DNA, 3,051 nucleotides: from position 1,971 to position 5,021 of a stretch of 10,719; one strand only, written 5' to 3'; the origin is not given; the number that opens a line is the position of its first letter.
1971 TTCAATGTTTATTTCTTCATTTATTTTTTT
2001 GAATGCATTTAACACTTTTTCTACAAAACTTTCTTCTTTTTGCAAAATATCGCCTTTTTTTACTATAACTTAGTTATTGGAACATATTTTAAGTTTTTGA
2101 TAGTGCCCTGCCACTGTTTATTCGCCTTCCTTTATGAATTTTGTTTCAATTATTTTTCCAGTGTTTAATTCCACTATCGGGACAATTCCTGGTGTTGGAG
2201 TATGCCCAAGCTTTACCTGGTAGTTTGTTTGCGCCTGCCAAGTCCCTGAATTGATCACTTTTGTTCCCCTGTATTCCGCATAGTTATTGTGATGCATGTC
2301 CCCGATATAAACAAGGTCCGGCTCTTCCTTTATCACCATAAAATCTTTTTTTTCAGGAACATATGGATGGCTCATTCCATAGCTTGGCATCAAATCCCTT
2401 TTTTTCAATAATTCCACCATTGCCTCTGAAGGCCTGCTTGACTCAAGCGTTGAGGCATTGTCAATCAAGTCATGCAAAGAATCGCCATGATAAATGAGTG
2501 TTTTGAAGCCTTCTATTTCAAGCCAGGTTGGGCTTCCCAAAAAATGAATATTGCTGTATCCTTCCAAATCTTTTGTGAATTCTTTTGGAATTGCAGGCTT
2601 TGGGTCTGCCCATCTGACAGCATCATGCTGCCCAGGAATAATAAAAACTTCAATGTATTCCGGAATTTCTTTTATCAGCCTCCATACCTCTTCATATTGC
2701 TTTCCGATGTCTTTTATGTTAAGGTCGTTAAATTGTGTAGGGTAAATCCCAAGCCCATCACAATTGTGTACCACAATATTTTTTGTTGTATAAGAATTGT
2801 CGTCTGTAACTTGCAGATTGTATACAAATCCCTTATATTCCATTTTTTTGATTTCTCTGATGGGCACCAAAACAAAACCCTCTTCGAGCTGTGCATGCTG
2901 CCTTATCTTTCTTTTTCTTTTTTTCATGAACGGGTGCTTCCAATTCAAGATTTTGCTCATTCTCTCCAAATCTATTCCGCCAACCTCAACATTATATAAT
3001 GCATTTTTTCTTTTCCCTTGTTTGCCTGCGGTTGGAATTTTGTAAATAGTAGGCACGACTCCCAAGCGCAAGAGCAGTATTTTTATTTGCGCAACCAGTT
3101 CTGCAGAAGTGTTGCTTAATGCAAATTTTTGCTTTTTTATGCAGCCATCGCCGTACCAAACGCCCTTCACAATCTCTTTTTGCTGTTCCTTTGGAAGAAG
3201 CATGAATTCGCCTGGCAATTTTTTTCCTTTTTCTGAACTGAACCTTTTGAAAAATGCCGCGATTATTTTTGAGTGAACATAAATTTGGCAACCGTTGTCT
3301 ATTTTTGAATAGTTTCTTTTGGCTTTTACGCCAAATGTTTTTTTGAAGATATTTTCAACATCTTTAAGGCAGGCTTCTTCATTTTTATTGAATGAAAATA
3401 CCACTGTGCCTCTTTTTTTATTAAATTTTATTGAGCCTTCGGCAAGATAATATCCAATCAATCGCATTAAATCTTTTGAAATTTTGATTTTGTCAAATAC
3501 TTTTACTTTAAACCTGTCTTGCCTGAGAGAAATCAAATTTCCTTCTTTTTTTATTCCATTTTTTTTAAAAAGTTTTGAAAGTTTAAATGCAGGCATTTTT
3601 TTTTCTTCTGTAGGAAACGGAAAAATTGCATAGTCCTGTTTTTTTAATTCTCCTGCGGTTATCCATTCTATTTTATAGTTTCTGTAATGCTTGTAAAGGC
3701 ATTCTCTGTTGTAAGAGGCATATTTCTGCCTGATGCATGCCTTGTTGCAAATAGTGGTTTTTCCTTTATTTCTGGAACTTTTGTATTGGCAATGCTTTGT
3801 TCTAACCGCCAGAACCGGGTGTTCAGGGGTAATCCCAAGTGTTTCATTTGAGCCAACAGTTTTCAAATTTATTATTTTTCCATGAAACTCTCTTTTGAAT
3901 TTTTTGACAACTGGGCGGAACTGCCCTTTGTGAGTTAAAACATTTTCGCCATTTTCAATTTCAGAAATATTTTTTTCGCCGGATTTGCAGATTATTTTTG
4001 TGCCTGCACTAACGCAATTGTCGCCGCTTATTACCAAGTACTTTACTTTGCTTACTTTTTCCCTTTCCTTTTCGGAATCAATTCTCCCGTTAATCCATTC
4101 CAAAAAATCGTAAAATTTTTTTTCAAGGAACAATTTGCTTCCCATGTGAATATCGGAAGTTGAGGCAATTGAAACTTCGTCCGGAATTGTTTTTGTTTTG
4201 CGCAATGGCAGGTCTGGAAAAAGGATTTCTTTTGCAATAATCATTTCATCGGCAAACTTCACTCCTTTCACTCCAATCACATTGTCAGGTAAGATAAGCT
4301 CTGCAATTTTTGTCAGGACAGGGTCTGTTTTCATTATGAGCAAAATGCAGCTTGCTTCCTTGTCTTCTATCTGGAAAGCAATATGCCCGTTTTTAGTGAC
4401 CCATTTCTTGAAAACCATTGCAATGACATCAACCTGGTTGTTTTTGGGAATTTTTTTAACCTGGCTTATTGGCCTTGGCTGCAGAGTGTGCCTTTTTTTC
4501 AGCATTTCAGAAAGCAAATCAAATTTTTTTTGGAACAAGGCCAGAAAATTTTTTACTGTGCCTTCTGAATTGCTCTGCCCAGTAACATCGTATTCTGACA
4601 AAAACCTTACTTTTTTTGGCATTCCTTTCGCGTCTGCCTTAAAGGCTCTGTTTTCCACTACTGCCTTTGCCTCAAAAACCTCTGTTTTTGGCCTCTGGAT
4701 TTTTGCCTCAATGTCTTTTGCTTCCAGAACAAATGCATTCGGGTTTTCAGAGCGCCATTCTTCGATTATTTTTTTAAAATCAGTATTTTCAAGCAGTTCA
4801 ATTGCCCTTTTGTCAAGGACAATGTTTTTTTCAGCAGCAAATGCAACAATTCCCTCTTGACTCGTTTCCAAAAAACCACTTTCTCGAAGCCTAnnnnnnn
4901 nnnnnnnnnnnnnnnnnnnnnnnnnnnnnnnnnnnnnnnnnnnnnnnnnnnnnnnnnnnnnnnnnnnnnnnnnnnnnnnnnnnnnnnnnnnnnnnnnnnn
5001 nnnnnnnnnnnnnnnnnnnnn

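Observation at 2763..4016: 418-aa intein splits metal-binding motif II of the PolD small subunit (DP1)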

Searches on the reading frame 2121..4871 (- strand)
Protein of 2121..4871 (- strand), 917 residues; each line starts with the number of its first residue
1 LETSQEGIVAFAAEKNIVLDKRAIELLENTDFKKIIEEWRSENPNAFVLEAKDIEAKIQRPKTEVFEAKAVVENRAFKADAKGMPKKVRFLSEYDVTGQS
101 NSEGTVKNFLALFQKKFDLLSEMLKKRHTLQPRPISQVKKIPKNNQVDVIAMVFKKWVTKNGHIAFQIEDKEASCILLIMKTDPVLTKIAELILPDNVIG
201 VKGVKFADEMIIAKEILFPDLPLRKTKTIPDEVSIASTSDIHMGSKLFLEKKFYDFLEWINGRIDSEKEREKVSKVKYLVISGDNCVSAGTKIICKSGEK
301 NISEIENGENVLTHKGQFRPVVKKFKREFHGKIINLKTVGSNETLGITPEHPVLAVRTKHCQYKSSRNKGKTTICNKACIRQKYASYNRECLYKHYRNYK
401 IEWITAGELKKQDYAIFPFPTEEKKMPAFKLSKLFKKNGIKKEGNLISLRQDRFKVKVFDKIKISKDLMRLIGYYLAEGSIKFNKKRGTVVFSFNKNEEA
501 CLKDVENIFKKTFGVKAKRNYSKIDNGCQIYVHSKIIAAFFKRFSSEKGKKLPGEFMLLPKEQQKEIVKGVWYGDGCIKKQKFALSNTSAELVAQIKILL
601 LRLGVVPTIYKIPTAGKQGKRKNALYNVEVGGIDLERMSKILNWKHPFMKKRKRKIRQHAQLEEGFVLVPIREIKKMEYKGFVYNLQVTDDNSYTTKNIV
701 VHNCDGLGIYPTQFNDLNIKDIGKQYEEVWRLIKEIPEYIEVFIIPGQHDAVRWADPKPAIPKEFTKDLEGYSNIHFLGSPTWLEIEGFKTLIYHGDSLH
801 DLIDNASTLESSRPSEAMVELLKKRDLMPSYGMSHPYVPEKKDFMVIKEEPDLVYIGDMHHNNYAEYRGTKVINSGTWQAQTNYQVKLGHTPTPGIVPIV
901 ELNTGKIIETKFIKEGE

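Call 4: search_protein_families(library=pfam, proteins=[window:2121-4871:-], max_evalue=0.01)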
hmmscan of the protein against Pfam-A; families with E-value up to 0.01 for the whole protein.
window:2121-4871:- (917 aa): 7 families
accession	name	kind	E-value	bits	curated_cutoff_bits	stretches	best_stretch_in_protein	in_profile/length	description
PF14528.11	LAGLIDADG_3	-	2.7e-18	66.4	22.5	2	563-638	2-77/82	LAGLIDADG-like domain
PF04042.21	DNA_pol_E_B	-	2.3e-14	53.8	29.1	1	729-861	69-205/210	DNA polymerase alpha/epsilon subunit B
PF14890.11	Intein_splicing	-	3.2e-09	37.2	35.8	1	299-703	8-155/155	Intein splicing domain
PF00149.33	Metallophos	-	1.7e-05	25.8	21.5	1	721-861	42-190/191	Calcineurin-like phosphoesterase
PF13403.11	Hint_2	-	8.1e-05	23.5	28.4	1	286-330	2-46/147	Hint domain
PF12850.12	Metallophos_2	-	0.0003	21.3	27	0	736-882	45-139/154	Calcineurin-like phosphoesterase superfamily domain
PF14623.11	Vint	-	0.004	17.4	27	0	286-356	2-67/166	Hint-domain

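Call 5: search_protein_families(library=ncbifam, proteins=[window:2121-4871:-], max_evalue=0.01)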
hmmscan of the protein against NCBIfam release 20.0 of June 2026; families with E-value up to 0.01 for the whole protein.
window:2121-4871:- (917 aa): 8 families
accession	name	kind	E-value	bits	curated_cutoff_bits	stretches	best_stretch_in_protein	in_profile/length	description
NF003118.0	PRK04036.1-3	equivalog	1.7e-123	413.2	445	2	675-912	242-479/481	DNA-directed DNA polymerase II small subunit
NF003120.0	PRK04036.1-5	equivalog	1.1e-110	370.7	671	2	704-904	339-539/547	DNA-directed DNA polymerase II small subunit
NF003119.0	PRK04036.1-4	equivalog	1.2e-104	350.9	823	2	703-904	373-573/590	DNA-directed DNA polymerase II small subunit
NF003117.0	PRK04036.1-2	equivalog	1.4e-85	288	993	2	704-909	435-640/650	DNA-directed DNA polymerase II small subunit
NF003116.0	PRK04036.1-1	equivalog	4.4e-77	259.9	425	2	702-912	318-529/530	DNA-directed DNA polymerase II small subunit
NF005852.0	PRK07773.1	equivalog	0.00014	20.3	780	1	549-633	597-684/886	replicative DNA helicase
TIGR01445.1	intein_Nterm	domain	0.0003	21.7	24.5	1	286-354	1-82/83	intein N-terminal splicing region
TIGR01443.1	intein_Cterm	domain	0.0053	17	15.6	0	682-704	1-24/24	intein C-terminal splicing region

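Call 6: find_homologous_proteins(query=window:2121-4871:-, max_evalue=0.00001)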
Query window:2121-4871:- (917 aa): 161 proteins with E <= 0.00001 among 8000 candidates; the best 120 are listed.
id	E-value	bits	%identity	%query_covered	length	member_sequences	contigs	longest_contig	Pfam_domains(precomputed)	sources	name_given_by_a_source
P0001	0.0e+0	2082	100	100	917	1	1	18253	PF04042.22,PF00149.34,PF14528.12,PF14890.12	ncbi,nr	ncbi:MAG: LAGLIDADG family homing endonuclease [Candidatus ainarchaeum sp.]|nr:LAGLIDADG family homi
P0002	5.3e-245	834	47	91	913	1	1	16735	PF04042.22,PF12850.13,PF00149.34,PF14528.12,PF14890.12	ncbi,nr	ncbi:hypothetical protein H0O03_03150 [Candidatus Micrarchaeota archaeon]|nr:hypothetical protein [C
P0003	5.4e-233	794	84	23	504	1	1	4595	PF04042.22,PF00149.34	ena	-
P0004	1.1e-229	783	80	23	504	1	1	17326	PF04042.22,PF00149.34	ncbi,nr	ncbi:MAG: metallophosphoesterase [Candidatus Diapherotrites archaeon]|nr:metallophosphoesterase [Can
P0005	1.8e-229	782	84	23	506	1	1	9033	PF04042.22,PF00149.34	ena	-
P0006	1.9e-183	630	67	24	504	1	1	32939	PF04042.22,PF12850.13,PF00149.34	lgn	-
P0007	4.2e-183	629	68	24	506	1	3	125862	PF04042.22,PF00149.34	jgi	-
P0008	5.6e-181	622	66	24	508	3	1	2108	PF04042.22,PF00149.34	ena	-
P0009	1.0e-180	621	65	24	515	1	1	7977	PF04042.22,PF00149.34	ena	-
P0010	3.8e-180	619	66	24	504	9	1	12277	PF04042.22,PF00149.34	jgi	jgi:DNA polymerase II small subunit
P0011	2.6e-178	613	65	24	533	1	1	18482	PF04042.22,PF00149.34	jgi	-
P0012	6.7e-178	612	61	26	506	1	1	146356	PF04042.22,PF00149.34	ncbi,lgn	-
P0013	2.4e-177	610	66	24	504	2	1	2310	PF04042.22,PF00149.34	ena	-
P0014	8.7e-176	605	64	23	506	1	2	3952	PF04042.22,PF00149.34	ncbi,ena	-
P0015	8.8e-175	601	66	24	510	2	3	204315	PF04042.22,PF00149.34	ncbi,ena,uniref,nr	ncbi:MAG: DNA polymerase II [Candidatus Diapherotrites archaeon]|uniref:DNA polymerase II small subu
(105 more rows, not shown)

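Call 26: find_encoding_contigs(protein=P0002, flank=6000, max_places=3)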
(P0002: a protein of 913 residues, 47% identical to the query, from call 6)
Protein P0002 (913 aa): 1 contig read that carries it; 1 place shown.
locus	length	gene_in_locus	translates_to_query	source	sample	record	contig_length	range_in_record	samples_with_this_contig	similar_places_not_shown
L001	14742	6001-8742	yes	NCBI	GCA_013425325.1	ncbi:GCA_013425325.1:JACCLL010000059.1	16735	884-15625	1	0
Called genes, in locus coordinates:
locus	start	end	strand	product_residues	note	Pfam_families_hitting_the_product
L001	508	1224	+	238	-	PF00730:HhH-GPD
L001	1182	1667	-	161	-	-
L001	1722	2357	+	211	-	PF01209:Ubie_methyltran (weak), PF13489:Methyltransf_23, PF05175:MTS, PF13847:Methyltransf_31, PF08241:Methyltransf_11, PF08242:Methyltransf_12, PF13649:Methyltransf_25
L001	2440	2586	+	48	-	-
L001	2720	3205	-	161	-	-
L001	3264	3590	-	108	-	-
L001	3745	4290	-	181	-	-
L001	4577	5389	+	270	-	PF14528:LAGLIDADG_3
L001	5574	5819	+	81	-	PF03685:UPF0147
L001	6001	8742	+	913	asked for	PF12850:Metallophos_2 (faint), PF00149:Metallophos (faint), PF14890:Intein_splicing (faint), PF14528:LAGLIDADG_3 (weak), PF04042:DNA_pol_E_B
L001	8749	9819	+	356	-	PF22769:DCD (weak)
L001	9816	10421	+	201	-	PF00300:His_Phos_1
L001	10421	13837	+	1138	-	PF03833:PolC_DP2_N, PF24844:PolC_DP2_central, PF24846:PolC_DP2_cat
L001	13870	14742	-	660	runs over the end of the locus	PF02368:Big_2 (weak)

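Call 27: find_encoding_contigs(protein=P0003, flank=6000, max_places=3)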
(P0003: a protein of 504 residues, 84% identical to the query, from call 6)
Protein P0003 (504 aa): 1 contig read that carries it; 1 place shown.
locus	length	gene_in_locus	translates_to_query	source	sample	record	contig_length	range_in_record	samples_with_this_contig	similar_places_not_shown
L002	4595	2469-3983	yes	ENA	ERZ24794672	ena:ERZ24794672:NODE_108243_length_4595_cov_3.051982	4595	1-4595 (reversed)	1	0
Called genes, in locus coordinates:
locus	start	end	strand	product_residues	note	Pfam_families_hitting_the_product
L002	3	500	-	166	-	?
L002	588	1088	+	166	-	-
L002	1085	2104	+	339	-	PF17835:NOG1_N, PF00009:GTP_EFTU (weak), PF01926:MMR_HSR1, PF02421:FeoB_N, PF09439:SRPRB (weak), PF06858:NOG1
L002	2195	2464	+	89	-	PF03685:UPF0147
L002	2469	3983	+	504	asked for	PF00149:Metallophos, PF04042:DNA_pol_E_B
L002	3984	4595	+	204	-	?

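Call 28: find_encoding_contigs(protein=P0004, flank=6000, max_places=3)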
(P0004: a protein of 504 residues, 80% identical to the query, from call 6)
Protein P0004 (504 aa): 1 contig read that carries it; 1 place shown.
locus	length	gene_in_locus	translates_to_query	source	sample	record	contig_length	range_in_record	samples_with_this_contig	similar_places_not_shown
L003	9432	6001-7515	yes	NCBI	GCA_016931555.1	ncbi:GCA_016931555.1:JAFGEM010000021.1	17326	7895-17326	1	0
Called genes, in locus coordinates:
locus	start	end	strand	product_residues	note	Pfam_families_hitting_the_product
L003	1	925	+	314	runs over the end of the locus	PF01757:Acyl_transf_3 (weak), PF07786:HGSNAT_cat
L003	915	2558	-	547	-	PF07549:Sec_GG, PF02355:SecD_SecF_C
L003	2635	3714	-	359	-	PF02355:SecD_SecF_C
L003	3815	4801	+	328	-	PF17835:NOG1_N, PF00009:GTP_EFTU (faint), PF02421:FeoB_N, PF09439:SRPRB, PF01926:MMR_HSR1, PF06858:NOG1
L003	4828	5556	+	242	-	-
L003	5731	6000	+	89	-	PF03685:UPF0147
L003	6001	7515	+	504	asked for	PF00149:Metallophos, PF04042:DNA_pol_E_B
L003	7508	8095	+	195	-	-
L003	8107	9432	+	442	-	PF03833:PolC_DP2_N, PF24844:PolC_DP2_central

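Call 35: search_protein_representatives(protein=window:2121-4871:-)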
Query: 917 residues. Proteins with E-value up to 0.001 (for the whole library): 10272; up to 1e-10: 5190; up to 1e-30: 978. The best 150 are listed.
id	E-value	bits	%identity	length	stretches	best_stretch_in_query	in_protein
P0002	1.7e-245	833.7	47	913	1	70-908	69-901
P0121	6.0e-187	640.0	84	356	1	336-673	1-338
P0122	1.4e-139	483.2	48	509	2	703-917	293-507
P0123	1.6e-108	380.4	42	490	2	703-913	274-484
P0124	2.8e-108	379.7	42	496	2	706-915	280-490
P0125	1.1e-103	364.5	43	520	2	705-915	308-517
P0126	2.6e-103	363.2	41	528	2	705-912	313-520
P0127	7.7e-103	361.7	43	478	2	699-911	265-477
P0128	4.8e-102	359.0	40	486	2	703-909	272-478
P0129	5.0e-102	359.0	41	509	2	705-914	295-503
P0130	6.4e-101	355.3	41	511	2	704-915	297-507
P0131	1.8e-99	350.5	42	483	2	705-904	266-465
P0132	2.0e-97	343.8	40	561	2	705-914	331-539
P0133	4.7e-97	342.5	40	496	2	704-914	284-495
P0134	4.9e-97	342.5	41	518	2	705-916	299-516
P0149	1.2e-81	291.6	31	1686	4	285-708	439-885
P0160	4.7e-76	273.0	83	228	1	265-414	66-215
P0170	3.4e-74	266.9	33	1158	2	282-716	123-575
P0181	1.2e-71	258.5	38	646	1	279-707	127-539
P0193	8.4e-71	255.7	33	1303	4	458-719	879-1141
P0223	2.3e-67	244.3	33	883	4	464-707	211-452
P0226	2.9e-67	243.9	40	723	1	285-707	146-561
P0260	8.1e-64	232.6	34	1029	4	462-704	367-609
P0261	9.8e-64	232.3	36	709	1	280-705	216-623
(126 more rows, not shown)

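Call 37: find_encoding_contigs(protein=P0160, flank=6000, max_places=3)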
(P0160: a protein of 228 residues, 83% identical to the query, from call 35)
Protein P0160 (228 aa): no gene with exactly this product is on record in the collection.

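Call 38: find_encoding_contigs(protein=P0121, flank=6000, max_places=3)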
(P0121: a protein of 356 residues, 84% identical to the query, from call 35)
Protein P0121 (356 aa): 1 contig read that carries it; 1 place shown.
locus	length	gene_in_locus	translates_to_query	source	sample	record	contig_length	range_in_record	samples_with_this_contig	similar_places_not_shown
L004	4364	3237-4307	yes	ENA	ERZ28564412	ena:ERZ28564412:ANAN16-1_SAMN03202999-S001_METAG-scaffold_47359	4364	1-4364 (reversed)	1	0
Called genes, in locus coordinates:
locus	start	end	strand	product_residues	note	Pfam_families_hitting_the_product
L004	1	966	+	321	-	?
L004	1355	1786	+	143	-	-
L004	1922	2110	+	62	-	PF03685:UPF0147 (weak)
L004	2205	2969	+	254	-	-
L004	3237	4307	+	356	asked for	PF14528:LAGLIDADG_3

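Call 70: list_cluster_members(proteins=[P0001, P0002])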
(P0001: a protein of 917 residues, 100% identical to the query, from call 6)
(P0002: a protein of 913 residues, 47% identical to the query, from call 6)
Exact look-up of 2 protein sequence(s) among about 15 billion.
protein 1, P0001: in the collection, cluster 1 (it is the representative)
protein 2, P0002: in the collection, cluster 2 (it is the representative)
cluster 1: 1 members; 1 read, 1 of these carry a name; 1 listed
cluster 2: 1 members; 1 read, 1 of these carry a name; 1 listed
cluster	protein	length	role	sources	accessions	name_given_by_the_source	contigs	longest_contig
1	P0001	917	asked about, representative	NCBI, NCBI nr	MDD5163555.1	MAG: LAGLIDADG family homing endonuclease [Candidatus ainarchaeum sp.] | LAGLIDADG family homing endonuclease [Candidatus ainarchaeum sp.]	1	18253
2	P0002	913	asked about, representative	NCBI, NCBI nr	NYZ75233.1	hypothetical protein H0O03_03150 [Candidatus Micrarchaeota archaeon] | hypothetical protein [Candidatus Micrarchaeota archaeon]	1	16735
